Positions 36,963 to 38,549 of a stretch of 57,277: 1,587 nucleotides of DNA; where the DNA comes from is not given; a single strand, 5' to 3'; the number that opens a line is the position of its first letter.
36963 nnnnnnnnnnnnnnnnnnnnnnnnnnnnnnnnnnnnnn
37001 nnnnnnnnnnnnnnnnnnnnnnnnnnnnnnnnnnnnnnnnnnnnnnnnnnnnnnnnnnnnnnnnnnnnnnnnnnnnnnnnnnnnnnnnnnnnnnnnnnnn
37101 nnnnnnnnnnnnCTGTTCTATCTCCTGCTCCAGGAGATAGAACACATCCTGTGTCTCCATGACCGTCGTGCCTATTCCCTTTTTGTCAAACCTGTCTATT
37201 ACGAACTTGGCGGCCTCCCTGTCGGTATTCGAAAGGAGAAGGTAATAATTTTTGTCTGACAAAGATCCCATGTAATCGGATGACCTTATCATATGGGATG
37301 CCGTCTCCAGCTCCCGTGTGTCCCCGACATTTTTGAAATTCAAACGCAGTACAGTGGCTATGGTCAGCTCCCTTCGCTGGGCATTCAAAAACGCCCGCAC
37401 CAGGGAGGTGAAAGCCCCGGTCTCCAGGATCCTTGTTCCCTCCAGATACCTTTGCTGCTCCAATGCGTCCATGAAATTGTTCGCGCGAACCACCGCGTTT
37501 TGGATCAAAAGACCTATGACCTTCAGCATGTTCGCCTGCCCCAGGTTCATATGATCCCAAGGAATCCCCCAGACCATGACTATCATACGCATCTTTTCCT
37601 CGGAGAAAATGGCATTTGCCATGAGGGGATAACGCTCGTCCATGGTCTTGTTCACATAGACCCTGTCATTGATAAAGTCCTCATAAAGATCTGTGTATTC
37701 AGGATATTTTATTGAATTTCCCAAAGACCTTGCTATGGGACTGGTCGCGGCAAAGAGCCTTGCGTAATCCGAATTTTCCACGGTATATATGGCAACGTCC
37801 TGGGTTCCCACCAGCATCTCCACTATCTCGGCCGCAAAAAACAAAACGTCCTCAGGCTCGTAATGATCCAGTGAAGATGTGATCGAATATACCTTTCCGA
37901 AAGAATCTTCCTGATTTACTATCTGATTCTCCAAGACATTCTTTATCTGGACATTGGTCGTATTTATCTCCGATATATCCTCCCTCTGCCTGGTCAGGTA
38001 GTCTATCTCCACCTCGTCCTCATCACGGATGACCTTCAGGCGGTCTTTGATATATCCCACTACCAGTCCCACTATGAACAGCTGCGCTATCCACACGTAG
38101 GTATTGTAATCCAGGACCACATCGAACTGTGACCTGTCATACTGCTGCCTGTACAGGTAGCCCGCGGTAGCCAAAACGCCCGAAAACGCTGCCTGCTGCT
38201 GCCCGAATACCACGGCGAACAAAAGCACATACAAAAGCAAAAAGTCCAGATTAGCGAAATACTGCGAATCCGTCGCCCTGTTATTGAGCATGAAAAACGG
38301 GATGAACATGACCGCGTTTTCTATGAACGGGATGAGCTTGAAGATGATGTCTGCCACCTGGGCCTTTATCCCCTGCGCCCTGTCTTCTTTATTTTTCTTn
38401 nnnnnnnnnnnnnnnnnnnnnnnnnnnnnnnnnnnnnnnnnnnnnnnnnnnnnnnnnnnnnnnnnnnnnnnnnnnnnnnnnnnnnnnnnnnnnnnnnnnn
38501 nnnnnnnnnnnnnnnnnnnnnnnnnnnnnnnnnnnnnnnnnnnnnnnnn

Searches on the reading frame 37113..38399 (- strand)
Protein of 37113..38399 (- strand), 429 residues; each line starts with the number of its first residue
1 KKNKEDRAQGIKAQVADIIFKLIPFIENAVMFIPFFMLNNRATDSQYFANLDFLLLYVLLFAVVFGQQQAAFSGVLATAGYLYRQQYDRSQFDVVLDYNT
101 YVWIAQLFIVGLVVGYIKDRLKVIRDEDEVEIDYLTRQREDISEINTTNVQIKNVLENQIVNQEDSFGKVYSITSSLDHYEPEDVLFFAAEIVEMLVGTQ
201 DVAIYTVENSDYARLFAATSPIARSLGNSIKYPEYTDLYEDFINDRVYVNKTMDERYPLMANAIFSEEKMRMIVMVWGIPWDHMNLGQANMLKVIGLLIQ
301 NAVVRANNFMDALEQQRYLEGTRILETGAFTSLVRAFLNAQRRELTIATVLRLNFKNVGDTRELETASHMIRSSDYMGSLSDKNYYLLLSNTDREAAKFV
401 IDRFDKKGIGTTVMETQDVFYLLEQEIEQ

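Call 55: find_homologous_proteins(query=window:37113-38399:-, max_evalue=0.00001)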
Query seq(429 aa) (429 aa): 2174 proteins with E <= 0.00001 among 8000 candidates; the best 120 are listed.
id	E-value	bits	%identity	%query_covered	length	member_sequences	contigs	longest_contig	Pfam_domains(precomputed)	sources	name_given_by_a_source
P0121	4.5e-175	600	65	98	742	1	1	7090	PF04321.24,PF16363.12,PF01370.28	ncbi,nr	ncbi:MAG: NAD(P)-dependent oxidoreductase [Eubacterium sp.]|nr:NAD(P)-dependent oxidoreductase [Euba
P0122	3.2e-162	558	63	93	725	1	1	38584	PF04321.24,PF16363.12,PF01370.28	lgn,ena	-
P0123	1.7e-160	553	60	97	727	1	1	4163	PF04321.24,PF16363.12,PF01370.28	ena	-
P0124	1.8e-159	549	61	95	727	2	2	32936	PF04321.24,PF16363.12,PF01370.28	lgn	-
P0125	1.5e-158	546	60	94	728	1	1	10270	PF04321.24,PF01370.28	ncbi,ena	-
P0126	5.4e-158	544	60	95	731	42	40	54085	PF04321.24,PF16363.12,PF01370.28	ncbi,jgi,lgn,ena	-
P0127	8.0e-158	544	60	96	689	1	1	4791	PF04321.24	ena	-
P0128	8.8e-158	544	61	96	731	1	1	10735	PF04321.24,PF01370.28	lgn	-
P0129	8.9e-158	544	61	96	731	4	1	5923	PF04321.24,PF01370.28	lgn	-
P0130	4.4e-157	541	61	95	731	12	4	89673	PF04321.24,PF16363.12,PF01370.28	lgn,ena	-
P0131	4.9e-157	541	58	97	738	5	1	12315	PF16363.12,PF01370.28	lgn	-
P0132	1.4e-156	540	58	95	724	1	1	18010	PF04321.24,PF16363.12,PF01370.28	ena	-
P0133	1.5e-156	540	60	92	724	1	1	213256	PF04321.24,PF01370.28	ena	-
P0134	2.6e-156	539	60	92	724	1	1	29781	PF04321.24,PF01370.28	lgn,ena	-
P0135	3.6e-156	538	60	93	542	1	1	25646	-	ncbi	-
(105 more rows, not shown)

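Call 60: find_encoding_contigs(protein=P0122, flank=10000, max_places=1)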
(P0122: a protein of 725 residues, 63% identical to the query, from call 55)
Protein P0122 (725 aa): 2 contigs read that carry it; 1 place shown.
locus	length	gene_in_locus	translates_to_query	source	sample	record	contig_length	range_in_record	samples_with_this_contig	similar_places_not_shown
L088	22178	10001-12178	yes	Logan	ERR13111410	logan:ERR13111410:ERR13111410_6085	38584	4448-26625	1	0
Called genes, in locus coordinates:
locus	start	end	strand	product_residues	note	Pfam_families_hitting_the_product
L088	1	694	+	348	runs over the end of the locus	PF00389:2-Hacid_dh, PF02826:2-Hacid_dh_C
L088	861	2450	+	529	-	PF07695:7TMR-DISM_7TM (weak), PF00990:GGDEF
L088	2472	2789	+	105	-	-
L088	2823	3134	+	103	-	-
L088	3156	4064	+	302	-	PF00990:GGDEF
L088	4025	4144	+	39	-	-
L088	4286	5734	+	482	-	PF12838:Fer4_7 (weak), PF00037:Fer4, PF12837:Fer4_6 (weak), PF13237:Fer4_10 (weak), PF12838:Fer4_7 (weak), PF25160:LdpA_Fe-S-bd (weak), PF00037:Fer4, PF02906:Fe_hyd_lg_C, +6 more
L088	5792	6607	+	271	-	PF02811:PHP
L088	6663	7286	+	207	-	PF13189:Cytidylate_kin2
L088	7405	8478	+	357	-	PF01795:Methyltransf_5, PF13847:Methyltransf_31 (weak)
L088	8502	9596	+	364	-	PF00535:Glycos_transf_2, PF10111:Glyco_tranf_2_2, PF13641:Glyco_tranf_2_3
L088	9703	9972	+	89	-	PF05402:PqqD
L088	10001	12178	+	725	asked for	PF01370:Epimerase, PF04321:RmlD_sub_bind, PF16363:GDP_Man_Dehyd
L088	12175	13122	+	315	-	-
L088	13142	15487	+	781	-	-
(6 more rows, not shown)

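Call 61: find_encoding_contigs(protein=P0130, flank=10000, max_places=1)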
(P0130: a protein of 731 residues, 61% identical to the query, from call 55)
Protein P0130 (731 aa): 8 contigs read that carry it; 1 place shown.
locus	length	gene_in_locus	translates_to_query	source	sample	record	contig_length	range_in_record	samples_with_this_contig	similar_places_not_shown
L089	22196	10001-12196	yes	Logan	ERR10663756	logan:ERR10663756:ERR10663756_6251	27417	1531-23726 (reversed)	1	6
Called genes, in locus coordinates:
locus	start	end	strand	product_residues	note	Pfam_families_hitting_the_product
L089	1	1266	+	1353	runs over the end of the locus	PF08867:FRG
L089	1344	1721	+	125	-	-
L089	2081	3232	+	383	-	PF01661:Macro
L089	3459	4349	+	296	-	PF09924:LPG_synthase_C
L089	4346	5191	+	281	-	PF13527:Acetyltransf_9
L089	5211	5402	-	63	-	-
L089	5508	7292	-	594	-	PF00664:ABC_membrane, PF02463:SMC_N (faint), PF00005:ABC_tran, PF13304:AAA_21 (faint)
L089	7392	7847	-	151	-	-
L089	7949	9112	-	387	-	PF05402:PqqD (weak), PF27840:ScmC (faint)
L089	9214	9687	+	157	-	-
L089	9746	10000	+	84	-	PF05402:PqqD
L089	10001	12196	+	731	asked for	PF01370:Epimerase, PF04321:RmlD_sub_bind, PF16363:GDP_Man_Dehyd (weak)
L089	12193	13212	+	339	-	-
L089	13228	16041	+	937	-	-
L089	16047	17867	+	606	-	PF09960:DUF2194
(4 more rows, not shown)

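Call 62: find_encoding_contigs(protein=P0124, flank=10000, max_places=1)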
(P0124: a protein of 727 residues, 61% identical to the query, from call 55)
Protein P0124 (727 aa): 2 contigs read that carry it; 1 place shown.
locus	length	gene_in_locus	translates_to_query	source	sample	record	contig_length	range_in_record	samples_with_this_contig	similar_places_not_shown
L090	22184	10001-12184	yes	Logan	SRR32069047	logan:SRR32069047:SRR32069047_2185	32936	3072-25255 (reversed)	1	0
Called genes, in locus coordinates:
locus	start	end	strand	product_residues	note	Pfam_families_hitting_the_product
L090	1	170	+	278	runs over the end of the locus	PF01678:DAP_epimerase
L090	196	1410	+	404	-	PF00155:Aminotran_1_2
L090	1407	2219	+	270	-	PF00795:CN_hydrolase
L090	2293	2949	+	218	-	PF01510:Amidase_2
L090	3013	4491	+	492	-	PF01555:N6_N4_Mtase (faint), PF01170:UPF0020, PF05175:MTS, PF13847:Methyltransf_31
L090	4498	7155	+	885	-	PF00990:GGDEF, PF00563:EAL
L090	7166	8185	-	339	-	PF04245:NA37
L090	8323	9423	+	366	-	PF00535:Glycos_transf_2, PF10111:Glyco_tranf_2_2, PF13506:Glyco_transf_21 (weak), PF13641:Glyco_tranf_2_3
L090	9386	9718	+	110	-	-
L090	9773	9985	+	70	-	PF05402:PqqD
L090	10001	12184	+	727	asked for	PF01370:Epimerase, PF04321:RmlD_sub_bind, PF16363:GDP_Man_Dehyd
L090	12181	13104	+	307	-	-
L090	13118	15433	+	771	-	-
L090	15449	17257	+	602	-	PF09960:DUF2194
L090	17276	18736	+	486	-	PF11997:DUF3492, PF00534:Glycos_transf_1, PF13692:Glyco_trans_1_4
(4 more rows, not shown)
